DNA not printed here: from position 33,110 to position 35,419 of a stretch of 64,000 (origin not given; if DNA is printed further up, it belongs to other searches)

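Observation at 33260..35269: Large uncharacterised beta-helix plus coiled-coil protein wedged between mtnA and cmk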

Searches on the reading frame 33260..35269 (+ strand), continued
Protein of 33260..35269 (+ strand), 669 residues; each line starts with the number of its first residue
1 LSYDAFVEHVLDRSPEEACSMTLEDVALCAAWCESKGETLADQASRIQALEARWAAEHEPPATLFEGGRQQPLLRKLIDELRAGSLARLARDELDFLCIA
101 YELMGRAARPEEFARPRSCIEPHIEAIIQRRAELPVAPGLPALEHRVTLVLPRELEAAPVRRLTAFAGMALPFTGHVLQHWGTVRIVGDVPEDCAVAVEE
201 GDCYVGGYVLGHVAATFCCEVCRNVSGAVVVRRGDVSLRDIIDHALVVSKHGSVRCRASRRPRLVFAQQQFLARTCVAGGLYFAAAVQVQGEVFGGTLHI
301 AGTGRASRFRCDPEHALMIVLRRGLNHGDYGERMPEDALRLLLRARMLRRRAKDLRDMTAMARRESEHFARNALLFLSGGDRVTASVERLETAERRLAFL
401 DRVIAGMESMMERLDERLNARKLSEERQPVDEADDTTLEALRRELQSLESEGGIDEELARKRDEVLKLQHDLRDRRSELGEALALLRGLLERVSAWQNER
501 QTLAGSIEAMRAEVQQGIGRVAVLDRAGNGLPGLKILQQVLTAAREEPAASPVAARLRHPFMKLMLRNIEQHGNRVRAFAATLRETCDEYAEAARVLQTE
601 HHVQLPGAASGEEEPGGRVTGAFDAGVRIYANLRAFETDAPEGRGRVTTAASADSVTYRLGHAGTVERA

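Call 21: predict_structure(alignment_id=A1)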
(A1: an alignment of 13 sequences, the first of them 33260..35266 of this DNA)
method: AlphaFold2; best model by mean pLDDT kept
length: 669 residues; sequences in the alignment: 13
mean_pLDDT: 85.1   pTM: 0.72
mean pLDDT of the five models: 85.1, 84.1, 83.6, 82.6, 82.0
residues with pLDDT >= 90: 290; 70-90: 303; 50-70: 64; < 50: 12
segments of 3 or more residues with pLDDT < 50: 426-433
pLDDT, mean of each block of 10 residues (from residue 1): 84 86 92 79 88 88 63 93 92 96 92 91 96 90 93 94 88 95 95 96 94 96 95 93 94 94 95 94 95 94 95 87 80 76 83 87 88 87 86 87 82 69 52 59 74 72 81 66 74 86 90 83 71 85 82 85 88 88 92 86 72 78 93 57 73 92 79
secondary structure, 60 per line:
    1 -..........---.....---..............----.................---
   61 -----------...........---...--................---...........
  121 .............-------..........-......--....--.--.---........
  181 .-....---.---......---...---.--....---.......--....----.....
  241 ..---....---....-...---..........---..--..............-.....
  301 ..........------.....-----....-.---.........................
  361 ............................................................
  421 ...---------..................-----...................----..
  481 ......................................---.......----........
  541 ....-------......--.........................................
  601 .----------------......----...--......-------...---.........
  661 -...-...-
elements in order: H2-11 H15-19 H23-36 H41-57 H72-82 H91-106 H110-133 H141-146 E147-150 H152-157 E160-163 E173-181 E183-186 E194-199 E203-205 E212-215 E219-225 E228-231 E236-242 E246-249 E253-256 E258-260 E264-273 E281-294 E296-310 E317-321 H327-330 H336-423 H433-450 H456-474 H479-518 H522-528 H533-544 H552-557 H560-601 E618-623 E628-630 H633-638 E646-648 E652-660 E666-668

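Call 37: find_encoding_contigs(protein=P0143, flank=8000, max_places=3)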
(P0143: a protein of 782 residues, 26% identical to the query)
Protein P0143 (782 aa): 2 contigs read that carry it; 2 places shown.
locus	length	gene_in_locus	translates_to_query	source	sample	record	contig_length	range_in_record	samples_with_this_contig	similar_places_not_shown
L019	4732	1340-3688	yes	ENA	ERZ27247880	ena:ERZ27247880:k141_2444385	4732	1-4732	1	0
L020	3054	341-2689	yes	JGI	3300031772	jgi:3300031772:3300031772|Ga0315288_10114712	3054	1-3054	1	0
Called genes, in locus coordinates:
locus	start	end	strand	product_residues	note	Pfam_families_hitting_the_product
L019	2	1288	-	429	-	?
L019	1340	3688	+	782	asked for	PF03961:FapA (weak)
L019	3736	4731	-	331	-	?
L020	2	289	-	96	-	?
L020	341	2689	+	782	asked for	PF03961:FapA (weak)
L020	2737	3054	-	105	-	?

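Call 38: find_encoding_contigs(protein=P0152, flank=8000, max_places=3)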
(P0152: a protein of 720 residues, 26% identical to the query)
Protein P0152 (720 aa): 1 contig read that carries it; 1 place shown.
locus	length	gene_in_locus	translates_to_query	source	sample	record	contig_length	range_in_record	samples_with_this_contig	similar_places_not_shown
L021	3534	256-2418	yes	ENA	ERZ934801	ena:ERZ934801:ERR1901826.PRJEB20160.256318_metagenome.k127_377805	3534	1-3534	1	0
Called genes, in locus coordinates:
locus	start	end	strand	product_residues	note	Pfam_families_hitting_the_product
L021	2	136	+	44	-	?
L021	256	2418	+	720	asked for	PF03961:FapA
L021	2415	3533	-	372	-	?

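Call 53: search_protein_families(library=pfam, alignment_id=A4, max_evalue=0.01)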
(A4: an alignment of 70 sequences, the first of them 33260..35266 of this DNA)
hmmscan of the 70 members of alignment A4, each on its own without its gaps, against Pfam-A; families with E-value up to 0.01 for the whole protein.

A. member 1, window:33260-35266:+ (669 aa): 0 families

B. families by the number of members that match (of 70 scanned): 7 families
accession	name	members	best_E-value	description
PF03961.19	FapA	19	1.6e-15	Flagellar Assembly Protein A beta solenoid domain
PF03775.22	MinC_C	2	0.00068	Septum formation inhibitor MinC, C-terminal domain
PF14703.12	PHM7_cyt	2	0.0072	Cytosolic domain of 10TM putative phosphate transporter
PF19286.4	ZSWIM1-3_C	1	0.0049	Zinc finger SWIM domain-containing protein 1/3, C-terminal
PF10224.14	DUF2205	1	0.005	Short coiled-coil protein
PF05667.16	CCDC22_CC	1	0.0079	CCDC22 protein coiled-coil region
PF25068.1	ARM_TT21_4th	1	0.0086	Tetratricopeptide repeat protein 21 forth ARM domain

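Call 54: search_protein_families(library=pfam, proteins=[P0157, P0159, P0102, P0105, P0122, P0125, P0129, P0132, P0119, P0117], max_evalue=0.01)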
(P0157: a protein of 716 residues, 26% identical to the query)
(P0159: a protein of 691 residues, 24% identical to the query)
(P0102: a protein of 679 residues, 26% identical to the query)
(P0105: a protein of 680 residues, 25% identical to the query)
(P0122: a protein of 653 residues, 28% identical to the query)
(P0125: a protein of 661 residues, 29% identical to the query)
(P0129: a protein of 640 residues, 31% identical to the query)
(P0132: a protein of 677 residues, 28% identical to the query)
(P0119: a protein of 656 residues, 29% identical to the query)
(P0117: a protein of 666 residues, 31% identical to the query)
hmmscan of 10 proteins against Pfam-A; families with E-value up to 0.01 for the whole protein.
P0157 (716 aa): 1 family
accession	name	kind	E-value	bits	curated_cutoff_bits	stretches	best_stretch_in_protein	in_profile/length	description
PF03961.19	FapA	-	1.6e-15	57.9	31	1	247-405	19-184/272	Flagellar Assembly Protein A beta solenoid domain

P0159 (691 aa): 1 family
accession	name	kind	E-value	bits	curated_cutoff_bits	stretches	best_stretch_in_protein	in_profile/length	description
PF03961.19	FapA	-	0.0027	17.8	31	1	198-316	19-135/272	Flagellar Assembly Protein A beta solenoid domain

P0102 (679 aa): 0 families

P0105 (680 aa): 1 family
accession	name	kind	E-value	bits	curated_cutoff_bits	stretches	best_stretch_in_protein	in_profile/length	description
PF03961.19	FapA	-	0.00085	19.4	31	1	201-321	19-146/272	Flagellar Assembly Protein A beta solenoid domain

P0122 (653 aa): 0 families

P0125 (661 aa): 0 families

P0129 (640 aa): 0 families

P0132 (677 aa): 0 families

P0119 (656 aa): 0 families

P0117 (666 aa): 0 families

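Call 60: list_cluster_members(proteins=[P0001, P0006, P0007, P0008, P0011, P0157, P0152, P0143])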
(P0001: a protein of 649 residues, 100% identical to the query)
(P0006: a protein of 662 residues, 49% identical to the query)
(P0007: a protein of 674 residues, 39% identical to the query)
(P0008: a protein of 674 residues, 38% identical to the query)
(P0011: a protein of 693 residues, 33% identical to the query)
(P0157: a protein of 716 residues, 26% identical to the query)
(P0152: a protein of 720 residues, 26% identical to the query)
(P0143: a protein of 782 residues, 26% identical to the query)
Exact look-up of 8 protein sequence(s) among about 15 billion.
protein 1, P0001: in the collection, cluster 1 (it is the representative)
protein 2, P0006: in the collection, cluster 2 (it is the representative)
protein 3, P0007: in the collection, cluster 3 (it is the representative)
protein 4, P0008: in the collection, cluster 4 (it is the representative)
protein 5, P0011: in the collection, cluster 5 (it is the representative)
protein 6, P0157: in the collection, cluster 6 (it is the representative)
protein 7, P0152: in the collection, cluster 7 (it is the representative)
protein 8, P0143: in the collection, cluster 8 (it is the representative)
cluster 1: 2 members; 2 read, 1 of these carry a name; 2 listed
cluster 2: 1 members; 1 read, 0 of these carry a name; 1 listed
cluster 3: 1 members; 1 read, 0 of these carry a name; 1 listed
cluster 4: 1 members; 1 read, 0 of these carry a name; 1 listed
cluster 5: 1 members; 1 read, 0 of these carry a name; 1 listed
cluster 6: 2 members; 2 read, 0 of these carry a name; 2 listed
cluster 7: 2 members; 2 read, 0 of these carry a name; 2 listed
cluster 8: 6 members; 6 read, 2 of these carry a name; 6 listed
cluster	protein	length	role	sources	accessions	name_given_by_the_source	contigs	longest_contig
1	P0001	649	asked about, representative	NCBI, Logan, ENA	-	-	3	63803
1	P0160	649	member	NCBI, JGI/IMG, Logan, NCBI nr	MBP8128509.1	MAG: hypothetical protein KA184_02940 [Candidatus Hydrogenedentes bacterium] | hypothetical protein [Candidatus Hydrogenedentota bacterium]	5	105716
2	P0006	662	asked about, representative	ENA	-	-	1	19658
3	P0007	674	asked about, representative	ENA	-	-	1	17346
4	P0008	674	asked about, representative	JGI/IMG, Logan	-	-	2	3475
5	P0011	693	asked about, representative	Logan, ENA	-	-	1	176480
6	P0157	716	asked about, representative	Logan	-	-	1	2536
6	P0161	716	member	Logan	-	-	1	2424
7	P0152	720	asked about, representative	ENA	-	-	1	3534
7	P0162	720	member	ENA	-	-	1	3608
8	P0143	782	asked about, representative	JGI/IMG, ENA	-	-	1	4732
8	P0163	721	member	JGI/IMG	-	hypothetical protein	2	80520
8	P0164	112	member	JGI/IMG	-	hypothetical protein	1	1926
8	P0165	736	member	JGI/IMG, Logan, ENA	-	-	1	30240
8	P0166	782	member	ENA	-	-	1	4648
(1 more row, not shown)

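Call 61: find_encoding_contigs(protein=P0163, flank=10000, max_places=2)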
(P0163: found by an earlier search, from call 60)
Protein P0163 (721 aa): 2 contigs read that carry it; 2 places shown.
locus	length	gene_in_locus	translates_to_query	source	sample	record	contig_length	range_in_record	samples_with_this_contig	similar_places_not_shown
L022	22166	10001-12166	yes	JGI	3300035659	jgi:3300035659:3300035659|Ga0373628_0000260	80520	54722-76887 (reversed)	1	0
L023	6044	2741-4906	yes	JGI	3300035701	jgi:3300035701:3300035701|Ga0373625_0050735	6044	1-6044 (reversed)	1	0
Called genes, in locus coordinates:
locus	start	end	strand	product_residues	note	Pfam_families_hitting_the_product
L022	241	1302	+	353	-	PF00288:GHMP_kinases_N, PF08544:GHMP_kinases_C (weak)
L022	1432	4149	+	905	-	PF07690:MFS_1 (weak), PF01564:Spermine_synth, PF13432:TPR_16 (weak), PF14559:TPR_19 (weak)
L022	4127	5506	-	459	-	PF00155:Aminotran_1_2 (weak), PF01053:Cys_Met_Meta_PP, PF00266:Aminotran_5, PF01212:Beta_elim_lyase, PF01041:DegT_DnrJ_EryC1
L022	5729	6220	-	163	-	PF07238:PilZ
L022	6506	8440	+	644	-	PF13524:Glyco_trans_1_2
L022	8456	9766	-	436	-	PF13482:RNase_H_2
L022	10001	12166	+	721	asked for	PF03961:FapA (weak)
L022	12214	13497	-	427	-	PF08245:Mur_ligase_M, PF02875:Mur_ligase_C, PF27239:FOL3_C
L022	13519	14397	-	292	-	PF17848:Zn_ribbon_ACC (weak), PF01039:Carboxyl_trans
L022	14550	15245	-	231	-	PF24481:CT398_CC, PF02591:Zn_ribbon_9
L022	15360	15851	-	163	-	PF01842:ACT, PF22629:ACT_AHAS_ss, PF13710:ACT_5, PF10369:ALS_ss_C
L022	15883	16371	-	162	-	PF01195:Pept_tRNA_hydro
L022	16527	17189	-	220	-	PF01386:Ribosomal_L25p, PF14693:Ribosomal_TL5_C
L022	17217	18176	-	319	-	PF13793:Pribosyltran_N, PF00156:Pribosyltran, PF14572:Pribosyl_synth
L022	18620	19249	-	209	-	-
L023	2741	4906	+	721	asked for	PF03961:FapA (weak)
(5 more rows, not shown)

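Call 62: find_encoding_contigs(protein=P0165, flank=10000, max_places=2)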
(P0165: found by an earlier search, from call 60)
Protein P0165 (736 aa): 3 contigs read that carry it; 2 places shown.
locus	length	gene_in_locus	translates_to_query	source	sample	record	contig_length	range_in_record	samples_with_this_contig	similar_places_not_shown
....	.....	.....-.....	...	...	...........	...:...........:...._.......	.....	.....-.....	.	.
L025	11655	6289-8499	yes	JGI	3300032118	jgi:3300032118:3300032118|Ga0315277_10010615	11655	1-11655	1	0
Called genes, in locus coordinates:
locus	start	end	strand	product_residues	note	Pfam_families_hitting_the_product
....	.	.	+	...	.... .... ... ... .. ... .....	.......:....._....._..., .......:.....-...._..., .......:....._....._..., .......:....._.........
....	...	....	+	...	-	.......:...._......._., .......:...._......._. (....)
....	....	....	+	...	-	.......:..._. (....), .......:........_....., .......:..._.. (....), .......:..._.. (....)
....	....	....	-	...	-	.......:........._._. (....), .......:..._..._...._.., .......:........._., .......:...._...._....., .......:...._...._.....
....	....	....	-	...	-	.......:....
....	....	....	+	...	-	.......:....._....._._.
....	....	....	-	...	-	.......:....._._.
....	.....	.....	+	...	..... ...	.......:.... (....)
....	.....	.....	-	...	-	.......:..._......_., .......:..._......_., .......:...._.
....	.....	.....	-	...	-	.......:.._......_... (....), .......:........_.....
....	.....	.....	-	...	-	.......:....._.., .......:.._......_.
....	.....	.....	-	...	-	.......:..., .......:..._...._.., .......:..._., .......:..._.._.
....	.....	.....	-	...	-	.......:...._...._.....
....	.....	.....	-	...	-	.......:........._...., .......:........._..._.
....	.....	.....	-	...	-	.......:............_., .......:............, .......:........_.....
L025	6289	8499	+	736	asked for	PF03961:FapA (weak)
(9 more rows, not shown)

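Call 77: find_homologous_proteins(query=P0157, max_evalue=0.00001)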
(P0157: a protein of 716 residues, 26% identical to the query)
Query P0157 (716 aa): 7 proteins with E <= 0.00001 among 8000 candidates.
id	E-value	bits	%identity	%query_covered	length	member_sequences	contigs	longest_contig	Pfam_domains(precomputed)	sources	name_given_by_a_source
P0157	0.0e+0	1600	100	100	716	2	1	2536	PF03961.20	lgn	-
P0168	1.4e-177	610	43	100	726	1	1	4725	PF03961.20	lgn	-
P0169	3.1e-169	583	39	100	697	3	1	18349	PF03961.20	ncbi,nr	ncbi:MAG: hypothetical protein COA73_13365 [Candidatus Hydrogenedentota bacterium]|nr:MAG: hypotheti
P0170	1.3e-160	554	39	100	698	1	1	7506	PF03961.20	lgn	-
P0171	4.0e-84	301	39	57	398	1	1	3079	PF03961.20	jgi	jgi:hypothetical protein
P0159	8.0e-72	261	28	100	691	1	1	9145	-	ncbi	-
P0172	1.1e-71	260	30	73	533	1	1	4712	PF03961.20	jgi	-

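Call 78: find_encoding_contigs(protein=P0169, flank=9000, max_places=2)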
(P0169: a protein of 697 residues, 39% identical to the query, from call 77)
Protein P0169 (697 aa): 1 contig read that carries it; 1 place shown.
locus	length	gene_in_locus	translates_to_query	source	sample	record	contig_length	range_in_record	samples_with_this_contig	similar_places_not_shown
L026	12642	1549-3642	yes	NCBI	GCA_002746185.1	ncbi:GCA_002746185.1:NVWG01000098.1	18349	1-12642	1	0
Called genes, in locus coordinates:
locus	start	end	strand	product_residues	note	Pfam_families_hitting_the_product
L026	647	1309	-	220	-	-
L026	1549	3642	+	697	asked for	PF03961:FapA (weak)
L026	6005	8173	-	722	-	-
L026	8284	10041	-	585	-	-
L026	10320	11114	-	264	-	-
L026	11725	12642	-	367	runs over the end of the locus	-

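Call 79: find_encoding_contigs(protein=P0159, flank=9000, max_places=2)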
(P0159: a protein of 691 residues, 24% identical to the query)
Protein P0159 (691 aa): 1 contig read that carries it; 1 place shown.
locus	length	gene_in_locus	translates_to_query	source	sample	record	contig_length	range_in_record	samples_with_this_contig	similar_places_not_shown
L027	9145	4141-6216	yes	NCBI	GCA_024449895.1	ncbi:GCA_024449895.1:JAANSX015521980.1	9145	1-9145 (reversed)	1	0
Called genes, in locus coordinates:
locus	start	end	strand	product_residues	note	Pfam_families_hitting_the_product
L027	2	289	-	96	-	?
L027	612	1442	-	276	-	PF00702:Hydrolase, PF13419:HAD_2 (weak)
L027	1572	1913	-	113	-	PF13237:Fer4_10 (weak), PF12838:Fer4_7 (weak), PF13187:Fer4_9 (weak), PF12797:Fer4_2 (weak), PF12837:Fer4_6 (weak), PF13237:Fer4_10 (weak), PF00037:Fer4, PF11953:DUF3470, +2 more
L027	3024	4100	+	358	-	PF00989:PAS, PF08448:PAS_4, PF13188:PAS_8 (weak), PF13426:PAS_9, PF00211:Guanylate_cyc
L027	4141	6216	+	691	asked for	-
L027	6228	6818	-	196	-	PF01596:Methyltransf_3, PF13578:Methyltransf_24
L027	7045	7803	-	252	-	PF00106:adh_short, PF08659:KR, PF23441:SDR, PF13561:adh_short_C2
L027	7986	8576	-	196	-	PF13527:Acetyltransf_9 (faint), PF00583:Acetyltransf_1, PF13508:Acetyltransf_7, PF13673:Acetyltransf_10 (weak)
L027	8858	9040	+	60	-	-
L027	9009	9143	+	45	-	?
